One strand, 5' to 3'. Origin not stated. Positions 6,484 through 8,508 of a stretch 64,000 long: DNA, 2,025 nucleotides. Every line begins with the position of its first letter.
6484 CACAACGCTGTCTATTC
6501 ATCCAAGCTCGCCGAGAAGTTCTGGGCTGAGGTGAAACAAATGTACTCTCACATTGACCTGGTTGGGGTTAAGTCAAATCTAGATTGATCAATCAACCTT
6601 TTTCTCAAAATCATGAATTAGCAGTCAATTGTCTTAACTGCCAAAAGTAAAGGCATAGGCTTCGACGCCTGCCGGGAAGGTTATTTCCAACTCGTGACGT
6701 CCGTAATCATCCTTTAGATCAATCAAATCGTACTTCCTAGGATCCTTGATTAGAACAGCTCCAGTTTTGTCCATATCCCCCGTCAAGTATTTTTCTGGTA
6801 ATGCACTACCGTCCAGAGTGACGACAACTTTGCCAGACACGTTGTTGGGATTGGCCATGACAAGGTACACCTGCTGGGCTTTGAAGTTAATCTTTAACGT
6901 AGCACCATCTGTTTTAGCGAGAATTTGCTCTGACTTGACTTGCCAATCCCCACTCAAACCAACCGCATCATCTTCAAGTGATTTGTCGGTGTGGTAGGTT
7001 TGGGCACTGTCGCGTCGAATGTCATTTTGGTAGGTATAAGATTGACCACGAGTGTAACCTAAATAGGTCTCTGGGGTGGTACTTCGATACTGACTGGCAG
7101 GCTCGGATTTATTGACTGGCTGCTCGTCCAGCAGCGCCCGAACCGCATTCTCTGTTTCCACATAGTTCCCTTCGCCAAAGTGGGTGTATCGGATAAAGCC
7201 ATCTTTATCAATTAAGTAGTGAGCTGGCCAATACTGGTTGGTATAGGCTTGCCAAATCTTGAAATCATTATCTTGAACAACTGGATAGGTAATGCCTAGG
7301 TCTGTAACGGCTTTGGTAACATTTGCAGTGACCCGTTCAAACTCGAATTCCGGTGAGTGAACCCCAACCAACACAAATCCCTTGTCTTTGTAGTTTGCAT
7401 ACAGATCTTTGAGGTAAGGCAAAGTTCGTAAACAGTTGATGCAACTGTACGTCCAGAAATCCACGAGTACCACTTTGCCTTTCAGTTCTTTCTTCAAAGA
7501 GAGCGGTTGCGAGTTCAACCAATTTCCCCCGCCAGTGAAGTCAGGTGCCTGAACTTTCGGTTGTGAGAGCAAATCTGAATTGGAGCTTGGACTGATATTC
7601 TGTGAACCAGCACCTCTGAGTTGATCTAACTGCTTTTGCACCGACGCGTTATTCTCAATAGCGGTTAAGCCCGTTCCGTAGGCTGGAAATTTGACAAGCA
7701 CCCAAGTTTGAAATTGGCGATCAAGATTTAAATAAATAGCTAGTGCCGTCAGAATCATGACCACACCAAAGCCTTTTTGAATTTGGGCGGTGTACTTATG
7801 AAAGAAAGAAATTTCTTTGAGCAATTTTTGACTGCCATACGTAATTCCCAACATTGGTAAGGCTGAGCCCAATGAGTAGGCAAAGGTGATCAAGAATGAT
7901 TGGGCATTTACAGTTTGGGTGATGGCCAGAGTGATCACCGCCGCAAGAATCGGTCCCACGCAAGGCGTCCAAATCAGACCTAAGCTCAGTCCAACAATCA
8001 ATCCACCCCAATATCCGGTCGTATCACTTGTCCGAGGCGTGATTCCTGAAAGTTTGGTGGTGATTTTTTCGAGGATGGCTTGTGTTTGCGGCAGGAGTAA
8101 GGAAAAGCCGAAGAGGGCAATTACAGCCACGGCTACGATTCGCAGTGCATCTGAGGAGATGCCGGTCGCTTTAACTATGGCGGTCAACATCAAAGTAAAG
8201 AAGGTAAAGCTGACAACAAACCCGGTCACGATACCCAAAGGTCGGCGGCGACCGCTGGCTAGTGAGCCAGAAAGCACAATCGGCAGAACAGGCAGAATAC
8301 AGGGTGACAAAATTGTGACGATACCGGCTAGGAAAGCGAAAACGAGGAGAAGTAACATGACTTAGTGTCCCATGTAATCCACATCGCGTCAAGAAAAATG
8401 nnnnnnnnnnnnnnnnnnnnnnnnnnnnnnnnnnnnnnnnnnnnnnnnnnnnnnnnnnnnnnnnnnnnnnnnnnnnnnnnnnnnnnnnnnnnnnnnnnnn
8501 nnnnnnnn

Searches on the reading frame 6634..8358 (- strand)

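Call 26: search_protein_families(library=pfam, proteins=[window:6634-8358:-], max_evalue=0.00001)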
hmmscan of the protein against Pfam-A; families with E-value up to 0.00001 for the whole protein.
window:6634-8358:- (574 aa): 6 families
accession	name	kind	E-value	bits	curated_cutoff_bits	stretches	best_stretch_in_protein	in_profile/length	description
PF17991.7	Thioredoxin_10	-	2e-38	132.6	27.1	1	428-573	1-142/142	Thioredoxin like C-terminal domain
PF08534.16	Redoxin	-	1.4e-16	61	26.6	1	270-402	5-141/148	Redoxin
PF00578.27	AhpC-TSA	-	5.9e-16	59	26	1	270-391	4-123/124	AhpC/TSA family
PF13905.12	Thioredoxin_8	-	1.2e-13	51.7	27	1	294-389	1-94/94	Thioredoxin-like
PF02683.22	DsbD_TM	-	2e-13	50.6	27.1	1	2-208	2-214/219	Cytochrome C biogenesis protein transmembrane domain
PF13386.12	DsbD_2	-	1.8e-08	34.9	24.9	1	8-205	2-197/199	Cytochrome C biogenesis protein transmembrane region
